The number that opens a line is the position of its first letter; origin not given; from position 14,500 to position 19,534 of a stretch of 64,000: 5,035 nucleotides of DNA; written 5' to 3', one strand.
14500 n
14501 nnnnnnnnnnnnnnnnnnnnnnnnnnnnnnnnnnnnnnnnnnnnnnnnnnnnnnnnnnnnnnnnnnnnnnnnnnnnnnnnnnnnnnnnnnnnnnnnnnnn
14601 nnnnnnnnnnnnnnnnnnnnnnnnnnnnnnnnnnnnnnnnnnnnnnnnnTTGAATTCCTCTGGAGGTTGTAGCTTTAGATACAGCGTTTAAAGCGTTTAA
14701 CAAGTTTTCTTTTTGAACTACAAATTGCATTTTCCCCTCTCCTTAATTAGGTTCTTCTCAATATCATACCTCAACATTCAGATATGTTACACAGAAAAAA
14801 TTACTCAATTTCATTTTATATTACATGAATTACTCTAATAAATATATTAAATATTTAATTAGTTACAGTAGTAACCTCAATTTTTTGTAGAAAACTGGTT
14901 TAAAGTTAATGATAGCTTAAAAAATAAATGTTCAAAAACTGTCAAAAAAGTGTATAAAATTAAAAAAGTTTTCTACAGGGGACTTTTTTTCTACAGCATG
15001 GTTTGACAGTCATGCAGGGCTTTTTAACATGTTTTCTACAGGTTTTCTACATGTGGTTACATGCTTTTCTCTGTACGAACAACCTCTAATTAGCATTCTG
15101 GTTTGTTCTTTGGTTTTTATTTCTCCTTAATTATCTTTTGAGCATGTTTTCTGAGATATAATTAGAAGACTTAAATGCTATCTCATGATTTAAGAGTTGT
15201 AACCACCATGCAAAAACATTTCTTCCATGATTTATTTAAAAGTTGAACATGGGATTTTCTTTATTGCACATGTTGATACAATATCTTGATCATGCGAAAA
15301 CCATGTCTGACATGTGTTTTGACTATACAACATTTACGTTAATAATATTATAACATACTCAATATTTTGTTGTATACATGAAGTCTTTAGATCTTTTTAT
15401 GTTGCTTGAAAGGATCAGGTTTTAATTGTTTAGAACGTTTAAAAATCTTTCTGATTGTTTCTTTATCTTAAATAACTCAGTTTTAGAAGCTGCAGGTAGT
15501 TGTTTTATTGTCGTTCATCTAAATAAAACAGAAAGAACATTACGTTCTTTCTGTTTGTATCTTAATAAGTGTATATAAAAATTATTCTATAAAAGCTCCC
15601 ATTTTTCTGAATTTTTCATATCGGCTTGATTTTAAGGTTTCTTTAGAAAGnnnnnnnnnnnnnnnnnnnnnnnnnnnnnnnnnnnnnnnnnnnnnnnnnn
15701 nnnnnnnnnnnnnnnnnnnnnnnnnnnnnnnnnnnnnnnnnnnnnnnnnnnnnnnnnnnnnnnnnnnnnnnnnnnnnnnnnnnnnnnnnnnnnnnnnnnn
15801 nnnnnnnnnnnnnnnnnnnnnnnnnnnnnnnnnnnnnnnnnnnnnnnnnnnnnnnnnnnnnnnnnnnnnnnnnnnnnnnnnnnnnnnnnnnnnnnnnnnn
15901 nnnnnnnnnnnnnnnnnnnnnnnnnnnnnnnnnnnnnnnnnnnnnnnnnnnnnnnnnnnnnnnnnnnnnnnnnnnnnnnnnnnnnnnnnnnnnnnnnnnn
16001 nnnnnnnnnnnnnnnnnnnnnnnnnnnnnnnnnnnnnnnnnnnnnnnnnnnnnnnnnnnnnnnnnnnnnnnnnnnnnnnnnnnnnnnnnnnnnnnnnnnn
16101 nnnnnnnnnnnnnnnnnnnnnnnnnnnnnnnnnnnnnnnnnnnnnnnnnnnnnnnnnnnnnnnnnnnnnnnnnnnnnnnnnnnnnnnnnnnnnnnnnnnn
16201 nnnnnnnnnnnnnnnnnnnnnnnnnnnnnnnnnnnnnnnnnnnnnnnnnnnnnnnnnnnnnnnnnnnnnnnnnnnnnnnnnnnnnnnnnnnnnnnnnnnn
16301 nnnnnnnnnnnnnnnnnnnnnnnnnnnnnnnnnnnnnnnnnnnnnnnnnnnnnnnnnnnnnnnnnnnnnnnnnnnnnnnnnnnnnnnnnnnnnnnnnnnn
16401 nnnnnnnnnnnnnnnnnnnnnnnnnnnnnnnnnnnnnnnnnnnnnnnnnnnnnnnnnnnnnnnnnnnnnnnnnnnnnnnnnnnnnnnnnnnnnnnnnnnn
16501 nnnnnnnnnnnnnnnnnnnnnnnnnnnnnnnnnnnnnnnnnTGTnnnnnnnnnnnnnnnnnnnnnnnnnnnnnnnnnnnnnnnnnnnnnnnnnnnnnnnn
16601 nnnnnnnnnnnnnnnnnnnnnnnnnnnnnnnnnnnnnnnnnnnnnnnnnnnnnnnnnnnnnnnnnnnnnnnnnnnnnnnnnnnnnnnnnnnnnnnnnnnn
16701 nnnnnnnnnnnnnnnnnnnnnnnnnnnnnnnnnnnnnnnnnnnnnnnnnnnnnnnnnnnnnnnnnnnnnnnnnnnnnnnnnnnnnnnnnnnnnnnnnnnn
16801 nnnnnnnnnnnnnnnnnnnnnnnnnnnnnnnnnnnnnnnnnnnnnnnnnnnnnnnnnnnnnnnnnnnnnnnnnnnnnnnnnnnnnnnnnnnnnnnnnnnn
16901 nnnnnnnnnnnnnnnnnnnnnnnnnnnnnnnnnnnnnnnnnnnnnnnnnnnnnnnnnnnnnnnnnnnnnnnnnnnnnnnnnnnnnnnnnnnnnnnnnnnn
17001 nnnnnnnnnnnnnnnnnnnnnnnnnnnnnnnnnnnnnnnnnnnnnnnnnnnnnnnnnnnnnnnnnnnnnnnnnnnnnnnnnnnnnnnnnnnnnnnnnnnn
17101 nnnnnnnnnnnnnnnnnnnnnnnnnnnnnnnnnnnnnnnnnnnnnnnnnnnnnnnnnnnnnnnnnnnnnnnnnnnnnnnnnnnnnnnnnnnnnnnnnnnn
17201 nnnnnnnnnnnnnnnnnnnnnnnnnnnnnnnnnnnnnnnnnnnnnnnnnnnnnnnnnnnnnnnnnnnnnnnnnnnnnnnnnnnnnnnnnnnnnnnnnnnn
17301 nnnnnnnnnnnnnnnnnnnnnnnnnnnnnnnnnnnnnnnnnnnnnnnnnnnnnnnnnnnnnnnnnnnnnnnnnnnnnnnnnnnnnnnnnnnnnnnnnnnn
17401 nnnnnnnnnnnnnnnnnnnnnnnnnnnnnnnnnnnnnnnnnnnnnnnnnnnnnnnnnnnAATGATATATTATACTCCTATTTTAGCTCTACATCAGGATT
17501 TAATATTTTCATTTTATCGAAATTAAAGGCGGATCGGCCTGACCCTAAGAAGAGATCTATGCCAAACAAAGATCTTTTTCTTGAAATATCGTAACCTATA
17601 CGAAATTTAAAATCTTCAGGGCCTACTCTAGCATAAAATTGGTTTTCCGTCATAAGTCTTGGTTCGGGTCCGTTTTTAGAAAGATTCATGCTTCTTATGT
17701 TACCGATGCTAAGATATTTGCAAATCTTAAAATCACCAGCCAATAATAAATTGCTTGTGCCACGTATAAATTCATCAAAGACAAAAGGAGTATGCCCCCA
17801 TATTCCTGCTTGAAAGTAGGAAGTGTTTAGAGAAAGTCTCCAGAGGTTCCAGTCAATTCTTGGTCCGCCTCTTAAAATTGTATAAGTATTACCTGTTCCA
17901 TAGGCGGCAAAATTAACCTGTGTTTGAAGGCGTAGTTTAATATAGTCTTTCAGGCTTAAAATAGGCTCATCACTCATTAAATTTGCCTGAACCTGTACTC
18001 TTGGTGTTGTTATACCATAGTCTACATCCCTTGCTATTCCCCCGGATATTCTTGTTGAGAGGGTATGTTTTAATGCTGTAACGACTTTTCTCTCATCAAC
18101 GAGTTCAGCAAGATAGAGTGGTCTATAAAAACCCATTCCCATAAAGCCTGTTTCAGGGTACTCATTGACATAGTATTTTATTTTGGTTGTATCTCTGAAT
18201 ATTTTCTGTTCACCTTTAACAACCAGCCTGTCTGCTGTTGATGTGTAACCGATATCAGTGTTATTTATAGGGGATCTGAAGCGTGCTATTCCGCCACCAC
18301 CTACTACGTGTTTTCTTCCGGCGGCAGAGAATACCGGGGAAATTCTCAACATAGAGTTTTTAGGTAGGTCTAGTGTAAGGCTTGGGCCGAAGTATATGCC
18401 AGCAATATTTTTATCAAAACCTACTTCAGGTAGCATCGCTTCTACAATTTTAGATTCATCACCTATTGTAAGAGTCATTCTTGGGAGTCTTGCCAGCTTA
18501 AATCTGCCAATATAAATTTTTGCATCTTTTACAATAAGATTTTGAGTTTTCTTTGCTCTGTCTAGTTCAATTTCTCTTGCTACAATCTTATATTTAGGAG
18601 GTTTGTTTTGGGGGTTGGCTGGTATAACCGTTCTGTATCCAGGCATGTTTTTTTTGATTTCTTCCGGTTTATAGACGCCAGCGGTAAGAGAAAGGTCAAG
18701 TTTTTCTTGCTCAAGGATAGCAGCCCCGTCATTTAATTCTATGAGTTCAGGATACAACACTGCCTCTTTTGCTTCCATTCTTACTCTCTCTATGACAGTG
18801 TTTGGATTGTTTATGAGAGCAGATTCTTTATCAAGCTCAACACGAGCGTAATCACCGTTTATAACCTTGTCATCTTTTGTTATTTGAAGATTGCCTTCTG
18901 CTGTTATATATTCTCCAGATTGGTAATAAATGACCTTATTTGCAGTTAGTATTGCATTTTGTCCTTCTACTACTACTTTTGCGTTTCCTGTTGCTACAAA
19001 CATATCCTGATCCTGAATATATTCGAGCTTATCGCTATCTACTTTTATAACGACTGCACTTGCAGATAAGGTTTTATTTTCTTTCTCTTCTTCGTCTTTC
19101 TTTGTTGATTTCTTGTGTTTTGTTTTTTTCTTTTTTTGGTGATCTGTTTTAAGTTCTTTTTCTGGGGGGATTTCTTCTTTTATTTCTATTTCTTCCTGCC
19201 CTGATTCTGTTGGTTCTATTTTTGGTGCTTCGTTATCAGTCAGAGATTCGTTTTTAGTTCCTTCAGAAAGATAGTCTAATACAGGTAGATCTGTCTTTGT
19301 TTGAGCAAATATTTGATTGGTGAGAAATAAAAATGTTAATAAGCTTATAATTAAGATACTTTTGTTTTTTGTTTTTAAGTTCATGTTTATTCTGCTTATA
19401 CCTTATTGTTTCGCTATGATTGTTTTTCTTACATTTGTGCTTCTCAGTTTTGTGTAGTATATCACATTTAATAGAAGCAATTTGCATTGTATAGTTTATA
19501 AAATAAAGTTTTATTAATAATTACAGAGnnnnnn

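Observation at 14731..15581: Candidate replication origin: five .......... motifs (four direct, one inverted) plus an AT-rich unwinding-like stretch in the 850-bp dnaN leader, with no adjacent dnaA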

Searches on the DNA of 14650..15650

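Call 75: search_rna_families(source=window, start=14650, end=15650, threshold=evalue, max_evalue=1)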
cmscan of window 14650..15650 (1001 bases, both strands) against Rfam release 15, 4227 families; matches with E-value up to 1: 2.
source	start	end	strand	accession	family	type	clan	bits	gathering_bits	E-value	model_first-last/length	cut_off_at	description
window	15431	15525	-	RF01203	snR47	Gene; snRNA; snoRNA; CD-box;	CL00051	28.3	61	0.87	1-96/96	no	Small nucleolar RNA snR47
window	15529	15550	+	RF02427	SpF10_sRNA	Gene; sRNA;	-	22.4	60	0.15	1-57/57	no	Streptococcus sRNA SpF10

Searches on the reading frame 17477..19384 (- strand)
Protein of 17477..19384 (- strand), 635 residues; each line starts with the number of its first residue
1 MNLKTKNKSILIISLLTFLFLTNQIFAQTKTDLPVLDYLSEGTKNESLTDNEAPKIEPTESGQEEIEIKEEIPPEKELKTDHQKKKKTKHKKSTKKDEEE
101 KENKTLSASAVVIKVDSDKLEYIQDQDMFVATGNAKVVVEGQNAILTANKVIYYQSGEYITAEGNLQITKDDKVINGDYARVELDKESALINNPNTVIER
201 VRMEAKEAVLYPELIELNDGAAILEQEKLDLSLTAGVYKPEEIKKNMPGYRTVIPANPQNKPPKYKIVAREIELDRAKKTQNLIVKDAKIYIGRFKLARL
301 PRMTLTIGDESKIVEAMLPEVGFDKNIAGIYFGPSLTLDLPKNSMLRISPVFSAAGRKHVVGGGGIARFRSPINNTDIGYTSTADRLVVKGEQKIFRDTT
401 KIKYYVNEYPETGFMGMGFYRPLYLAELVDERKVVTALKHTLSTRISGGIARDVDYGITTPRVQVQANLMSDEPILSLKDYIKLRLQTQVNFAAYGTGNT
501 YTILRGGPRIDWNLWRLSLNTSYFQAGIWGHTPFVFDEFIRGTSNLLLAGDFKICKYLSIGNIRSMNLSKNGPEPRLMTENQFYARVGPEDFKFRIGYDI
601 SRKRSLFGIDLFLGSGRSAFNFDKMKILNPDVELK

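Call 4: search_protein_families(library=pfam, proteins=[window:17477-19384:-])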
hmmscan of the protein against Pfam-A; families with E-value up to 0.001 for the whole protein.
window:17477-19384:- (635 aa): 0 families

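Call 76: search_protein_families(library=pfam, proteins=[window:17477-19384:-], max_evalue=0.01)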
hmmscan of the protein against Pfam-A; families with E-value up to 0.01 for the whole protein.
window:17477-19384:- (635 aa): 1 family
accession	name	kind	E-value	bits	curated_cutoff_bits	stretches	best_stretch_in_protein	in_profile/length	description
PF13100.11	OstA_2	-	0.0075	16.3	21.2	0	115-217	7-104/158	OstA-like protein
